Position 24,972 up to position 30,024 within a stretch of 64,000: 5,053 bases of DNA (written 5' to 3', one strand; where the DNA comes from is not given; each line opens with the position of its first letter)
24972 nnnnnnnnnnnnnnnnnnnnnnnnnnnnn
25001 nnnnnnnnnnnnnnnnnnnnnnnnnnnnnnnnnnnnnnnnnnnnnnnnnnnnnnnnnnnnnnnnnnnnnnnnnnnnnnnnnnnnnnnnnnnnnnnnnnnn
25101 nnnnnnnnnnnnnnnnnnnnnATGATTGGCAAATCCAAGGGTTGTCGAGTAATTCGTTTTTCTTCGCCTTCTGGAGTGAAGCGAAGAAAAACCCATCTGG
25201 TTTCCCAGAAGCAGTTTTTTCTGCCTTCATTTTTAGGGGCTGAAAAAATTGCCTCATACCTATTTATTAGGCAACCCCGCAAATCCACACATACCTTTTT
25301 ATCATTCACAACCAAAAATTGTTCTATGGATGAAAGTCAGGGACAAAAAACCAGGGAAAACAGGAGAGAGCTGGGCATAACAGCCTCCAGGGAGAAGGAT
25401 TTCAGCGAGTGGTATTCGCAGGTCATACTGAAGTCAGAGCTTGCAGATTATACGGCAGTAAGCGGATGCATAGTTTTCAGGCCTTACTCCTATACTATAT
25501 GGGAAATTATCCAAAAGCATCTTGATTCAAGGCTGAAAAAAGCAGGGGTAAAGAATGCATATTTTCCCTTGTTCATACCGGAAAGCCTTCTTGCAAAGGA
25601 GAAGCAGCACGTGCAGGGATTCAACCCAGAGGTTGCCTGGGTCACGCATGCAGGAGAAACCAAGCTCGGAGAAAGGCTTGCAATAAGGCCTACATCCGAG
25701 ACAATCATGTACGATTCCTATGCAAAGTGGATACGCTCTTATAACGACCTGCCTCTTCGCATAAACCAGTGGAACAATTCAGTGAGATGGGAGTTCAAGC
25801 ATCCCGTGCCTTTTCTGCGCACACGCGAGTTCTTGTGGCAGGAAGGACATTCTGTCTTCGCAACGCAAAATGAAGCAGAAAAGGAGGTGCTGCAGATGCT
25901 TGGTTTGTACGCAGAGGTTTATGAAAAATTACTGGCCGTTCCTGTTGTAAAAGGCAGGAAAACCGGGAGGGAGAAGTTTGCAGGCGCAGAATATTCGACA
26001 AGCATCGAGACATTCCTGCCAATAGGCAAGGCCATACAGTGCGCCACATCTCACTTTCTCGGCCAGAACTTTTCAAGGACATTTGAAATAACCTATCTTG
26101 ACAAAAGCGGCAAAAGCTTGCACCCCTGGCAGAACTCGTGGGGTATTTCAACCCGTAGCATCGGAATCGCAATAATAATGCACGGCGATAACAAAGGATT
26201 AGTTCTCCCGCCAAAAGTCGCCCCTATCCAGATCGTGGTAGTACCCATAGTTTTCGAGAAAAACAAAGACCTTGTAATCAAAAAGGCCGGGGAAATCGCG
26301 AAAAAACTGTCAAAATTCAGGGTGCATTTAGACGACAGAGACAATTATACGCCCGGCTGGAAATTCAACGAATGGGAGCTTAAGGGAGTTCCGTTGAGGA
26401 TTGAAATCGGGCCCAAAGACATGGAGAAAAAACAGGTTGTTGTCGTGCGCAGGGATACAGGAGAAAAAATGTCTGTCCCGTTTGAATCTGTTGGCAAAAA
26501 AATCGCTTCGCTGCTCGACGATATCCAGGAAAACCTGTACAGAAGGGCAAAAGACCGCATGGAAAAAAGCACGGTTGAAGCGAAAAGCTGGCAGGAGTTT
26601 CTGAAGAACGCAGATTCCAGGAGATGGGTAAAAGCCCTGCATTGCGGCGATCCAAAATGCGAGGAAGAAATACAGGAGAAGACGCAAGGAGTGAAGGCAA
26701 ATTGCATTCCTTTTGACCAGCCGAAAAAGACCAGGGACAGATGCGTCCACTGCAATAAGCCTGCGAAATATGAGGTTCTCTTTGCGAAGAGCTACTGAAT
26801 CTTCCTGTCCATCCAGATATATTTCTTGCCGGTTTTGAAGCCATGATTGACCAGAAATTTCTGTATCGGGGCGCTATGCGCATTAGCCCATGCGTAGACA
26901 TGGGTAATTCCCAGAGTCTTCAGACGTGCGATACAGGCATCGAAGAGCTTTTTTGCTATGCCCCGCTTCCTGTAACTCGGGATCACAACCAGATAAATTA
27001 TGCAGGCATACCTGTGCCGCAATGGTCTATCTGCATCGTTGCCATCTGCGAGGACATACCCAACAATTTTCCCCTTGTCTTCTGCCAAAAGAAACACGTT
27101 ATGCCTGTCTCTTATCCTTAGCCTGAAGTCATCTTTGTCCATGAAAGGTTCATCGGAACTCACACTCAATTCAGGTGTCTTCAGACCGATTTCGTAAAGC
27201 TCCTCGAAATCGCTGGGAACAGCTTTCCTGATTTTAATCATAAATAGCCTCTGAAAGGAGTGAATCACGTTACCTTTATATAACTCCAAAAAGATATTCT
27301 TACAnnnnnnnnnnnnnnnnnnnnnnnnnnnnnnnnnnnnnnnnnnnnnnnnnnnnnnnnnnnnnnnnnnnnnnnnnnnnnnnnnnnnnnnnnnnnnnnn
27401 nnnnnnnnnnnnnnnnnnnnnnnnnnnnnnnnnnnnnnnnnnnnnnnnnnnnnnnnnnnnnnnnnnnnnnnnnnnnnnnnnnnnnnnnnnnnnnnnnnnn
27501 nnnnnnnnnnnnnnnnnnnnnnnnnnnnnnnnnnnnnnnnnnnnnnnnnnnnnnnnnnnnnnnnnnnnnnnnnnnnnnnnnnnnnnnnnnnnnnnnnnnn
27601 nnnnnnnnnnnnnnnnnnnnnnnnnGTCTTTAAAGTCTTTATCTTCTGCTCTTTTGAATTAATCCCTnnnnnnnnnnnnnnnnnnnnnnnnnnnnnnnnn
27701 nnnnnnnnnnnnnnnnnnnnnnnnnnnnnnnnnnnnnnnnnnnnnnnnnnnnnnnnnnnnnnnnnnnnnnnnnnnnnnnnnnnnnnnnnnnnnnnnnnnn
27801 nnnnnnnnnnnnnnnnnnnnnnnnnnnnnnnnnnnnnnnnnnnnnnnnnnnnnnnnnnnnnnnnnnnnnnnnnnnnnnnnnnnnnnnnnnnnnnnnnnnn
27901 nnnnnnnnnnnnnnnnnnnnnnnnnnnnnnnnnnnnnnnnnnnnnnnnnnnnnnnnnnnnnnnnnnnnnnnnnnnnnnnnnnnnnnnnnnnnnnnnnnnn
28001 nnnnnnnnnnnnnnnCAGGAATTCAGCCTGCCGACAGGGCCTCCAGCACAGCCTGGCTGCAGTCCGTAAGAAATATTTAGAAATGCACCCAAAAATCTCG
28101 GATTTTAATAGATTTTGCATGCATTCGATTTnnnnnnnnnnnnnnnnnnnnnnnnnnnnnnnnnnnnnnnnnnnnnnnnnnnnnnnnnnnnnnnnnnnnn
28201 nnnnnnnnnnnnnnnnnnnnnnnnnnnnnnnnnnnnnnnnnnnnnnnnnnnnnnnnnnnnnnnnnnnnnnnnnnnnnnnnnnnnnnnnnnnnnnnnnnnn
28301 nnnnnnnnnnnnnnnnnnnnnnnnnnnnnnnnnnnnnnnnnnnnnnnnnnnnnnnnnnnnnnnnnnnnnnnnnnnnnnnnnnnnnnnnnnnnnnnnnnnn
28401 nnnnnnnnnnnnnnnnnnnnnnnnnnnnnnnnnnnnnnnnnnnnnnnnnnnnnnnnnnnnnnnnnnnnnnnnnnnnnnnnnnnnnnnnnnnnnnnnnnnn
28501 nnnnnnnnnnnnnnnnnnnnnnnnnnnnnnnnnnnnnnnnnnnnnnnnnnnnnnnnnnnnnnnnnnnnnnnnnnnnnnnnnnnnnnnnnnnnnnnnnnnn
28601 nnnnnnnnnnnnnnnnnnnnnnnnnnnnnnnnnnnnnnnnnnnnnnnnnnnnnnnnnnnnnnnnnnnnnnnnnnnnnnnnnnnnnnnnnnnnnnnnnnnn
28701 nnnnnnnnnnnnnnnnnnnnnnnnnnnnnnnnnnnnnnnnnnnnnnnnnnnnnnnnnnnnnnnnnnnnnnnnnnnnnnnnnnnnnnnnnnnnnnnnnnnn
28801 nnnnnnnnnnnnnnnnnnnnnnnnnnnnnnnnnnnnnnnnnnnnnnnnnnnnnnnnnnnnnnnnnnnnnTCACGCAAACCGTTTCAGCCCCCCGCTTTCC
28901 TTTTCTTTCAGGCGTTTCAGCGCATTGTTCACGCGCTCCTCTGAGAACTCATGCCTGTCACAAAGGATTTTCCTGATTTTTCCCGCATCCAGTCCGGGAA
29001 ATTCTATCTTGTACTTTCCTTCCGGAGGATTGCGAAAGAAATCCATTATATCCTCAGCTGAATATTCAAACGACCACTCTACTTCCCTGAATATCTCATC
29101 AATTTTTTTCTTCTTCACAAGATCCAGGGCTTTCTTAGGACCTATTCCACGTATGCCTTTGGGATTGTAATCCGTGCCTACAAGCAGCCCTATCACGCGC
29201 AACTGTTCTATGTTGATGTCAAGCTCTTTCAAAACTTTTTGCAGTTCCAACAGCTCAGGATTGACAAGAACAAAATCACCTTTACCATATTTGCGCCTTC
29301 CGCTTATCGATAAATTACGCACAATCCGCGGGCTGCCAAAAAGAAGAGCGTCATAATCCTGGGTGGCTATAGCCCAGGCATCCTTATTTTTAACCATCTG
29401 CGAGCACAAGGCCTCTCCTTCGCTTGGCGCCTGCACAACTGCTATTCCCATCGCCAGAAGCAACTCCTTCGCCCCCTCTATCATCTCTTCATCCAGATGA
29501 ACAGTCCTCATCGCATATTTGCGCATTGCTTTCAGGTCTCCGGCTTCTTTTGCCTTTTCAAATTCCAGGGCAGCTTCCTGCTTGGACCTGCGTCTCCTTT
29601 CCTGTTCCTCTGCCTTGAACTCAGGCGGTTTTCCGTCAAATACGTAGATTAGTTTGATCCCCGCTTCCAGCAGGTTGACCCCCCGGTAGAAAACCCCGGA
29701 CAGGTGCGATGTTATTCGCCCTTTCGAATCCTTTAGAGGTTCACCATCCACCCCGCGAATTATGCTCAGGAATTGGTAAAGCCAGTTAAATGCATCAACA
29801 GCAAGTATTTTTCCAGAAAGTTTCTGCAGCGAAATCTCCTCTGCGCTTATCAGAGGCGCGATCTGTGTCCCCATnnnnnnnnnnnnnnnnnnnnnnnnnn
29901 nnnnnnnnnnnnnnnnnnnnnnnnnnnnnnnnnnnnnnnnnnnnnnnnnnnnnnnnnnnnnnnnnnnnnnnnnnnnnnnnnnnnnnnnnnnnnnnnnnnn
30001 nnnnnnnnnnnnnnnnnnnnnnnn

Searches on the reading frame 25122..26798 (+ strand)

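Call 21: search_protein_families(library=pfam, proteins=[window:25122-26798:+], max_evalue=0.00001)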
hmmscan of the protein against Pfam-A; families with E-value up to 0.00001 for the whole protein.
window:25122-26798:+ (558 aa): 3 families
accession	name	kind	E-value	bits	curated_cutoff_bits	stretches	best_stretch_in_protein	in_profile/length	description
PF00587.30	tRNA-synt_2b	-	2.2e-25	90.2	29.3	1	181-351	6-176/179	tRNA synthetase class II core domain (G, H, P, S and T)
PF09180.16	ProRS-C_1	-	9.7e-21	74.1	31.5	1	490-558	1-71/71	Prolyl-tRNA synthetase, C-terminal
PF03129.25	HGTP_anticodon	-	9.9e-21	74.2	21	1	370-463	1-93/94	Anticodon binding domain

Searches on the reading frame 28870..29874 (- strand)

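Call 34: search_protein_families(library=pfam, proteins=[window:28870-29874:-], max_evalue=0.0001)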
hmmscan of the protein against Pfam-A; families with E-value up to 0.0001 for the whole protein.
window:28870-29874:- (334 aa): 2 families
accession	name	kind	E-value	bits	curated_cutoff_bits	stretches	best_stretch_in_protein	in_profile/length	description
PF00867.23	XPG_I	-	5.1e-23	81.7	24.9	1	143-235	1-89/89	XPG I-region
PF00752.23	XPG_N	-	1e-18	68.1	22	1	10-101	15-101/101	XPG N-terminal domain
